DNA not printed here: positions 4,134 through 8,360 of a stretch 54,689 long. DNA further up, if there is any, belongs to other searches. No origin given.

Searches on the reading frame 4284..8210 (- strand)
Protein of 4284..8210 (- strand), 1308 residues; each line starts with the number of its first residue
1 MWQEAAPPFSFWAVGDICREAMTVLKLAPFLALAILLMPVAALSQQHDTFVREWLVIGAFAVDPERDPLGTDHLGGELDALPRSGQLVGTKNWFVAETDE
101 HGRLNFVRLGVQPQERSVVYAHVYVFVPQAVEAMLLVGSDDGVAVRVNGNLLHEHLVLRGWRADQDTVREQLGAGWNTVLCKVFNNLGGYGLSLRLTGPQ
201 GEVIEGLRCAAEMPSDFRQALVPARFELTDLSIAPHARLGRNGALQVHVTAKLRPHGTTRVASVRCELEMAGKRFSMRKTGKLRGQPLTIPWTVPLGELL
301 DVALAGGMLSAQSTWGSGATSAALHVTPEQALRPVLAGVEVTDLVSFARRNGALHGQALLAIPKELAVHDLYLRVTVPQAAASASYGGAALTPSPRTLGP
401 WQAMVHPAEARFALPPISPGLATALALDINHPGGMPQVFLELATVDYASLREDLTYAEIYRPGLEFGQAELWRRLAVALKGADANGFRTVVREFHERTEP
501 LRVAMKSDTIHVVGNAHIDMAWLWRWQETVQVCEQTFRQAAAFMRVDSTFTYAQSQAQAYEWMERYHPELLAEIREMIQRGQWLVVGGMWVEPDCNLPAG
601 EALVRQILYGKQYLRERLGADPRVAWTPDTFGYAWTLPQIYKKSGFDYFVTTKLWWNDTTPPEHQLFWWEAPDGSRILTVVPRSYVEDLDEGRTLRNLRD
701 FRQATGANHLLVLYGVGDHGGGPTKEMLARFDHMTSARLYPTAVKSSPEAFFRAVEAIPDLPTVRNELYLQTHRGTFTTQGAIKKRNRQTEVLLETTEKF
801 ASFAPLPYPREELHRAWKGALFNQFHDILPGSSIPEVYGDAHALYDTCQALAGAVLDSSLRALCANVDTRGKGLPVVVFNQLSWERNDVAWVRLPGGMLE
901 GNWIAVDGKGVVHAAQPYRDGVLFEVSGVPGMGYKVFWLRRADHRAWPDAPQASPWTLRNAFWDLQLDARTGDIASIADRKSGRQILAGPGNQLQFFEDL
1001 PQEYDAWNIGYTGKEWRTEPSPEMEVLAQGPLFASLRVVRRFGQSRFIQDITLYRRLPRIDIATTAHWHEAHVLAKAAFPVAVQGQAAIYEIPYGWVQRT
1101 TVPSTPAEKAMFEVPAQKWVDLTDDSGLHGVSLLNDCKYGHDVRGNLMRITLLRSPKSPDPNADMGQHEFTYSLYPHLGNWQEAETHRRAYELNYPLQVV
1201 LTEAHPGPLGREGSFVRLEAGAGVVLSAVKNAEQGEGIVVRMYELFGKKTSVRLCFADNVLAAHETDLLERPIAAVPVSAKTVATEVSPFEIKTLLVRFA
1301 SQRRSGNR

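Call 79: search_protein_families(library=pfam, proteins=[window:4284-8210:-], max_evalue=0.00001)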
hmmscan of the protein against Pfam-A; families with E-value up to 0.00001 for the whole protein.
window:4284-8210:- (1308 aa): 5 families
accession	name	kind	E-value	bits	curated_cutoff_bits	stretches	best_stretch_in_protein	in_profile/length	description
PF01074.27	Glyco_hydro_38N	-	2.7e-82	276.7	25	1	509-759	1-259/270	Glycosyl hydrolases family 38 N-terminal domain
PF07748.19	Glyco_hydro_38C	-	5.2e-58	197.1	25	1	958-1161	1-205/206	Glycosyl hydrolases family 38 C-terminal domain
PF09261.16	Alpha-mann_mid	-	5e-23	81.5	31.1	1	771-863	1-96/96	Alpha mannosidase middle domain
PF17677.7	Glyco_hydro38C2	-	5e-16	59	22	1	1224-1295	2-72/72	Glycosyl hydrolases family 38 C-terminal beta sandwich domain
PF03065.20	Glyco_hydro_57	-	2e-09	37.6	21.2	1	550-685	71-201/291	Glycosyl hydrolase family 57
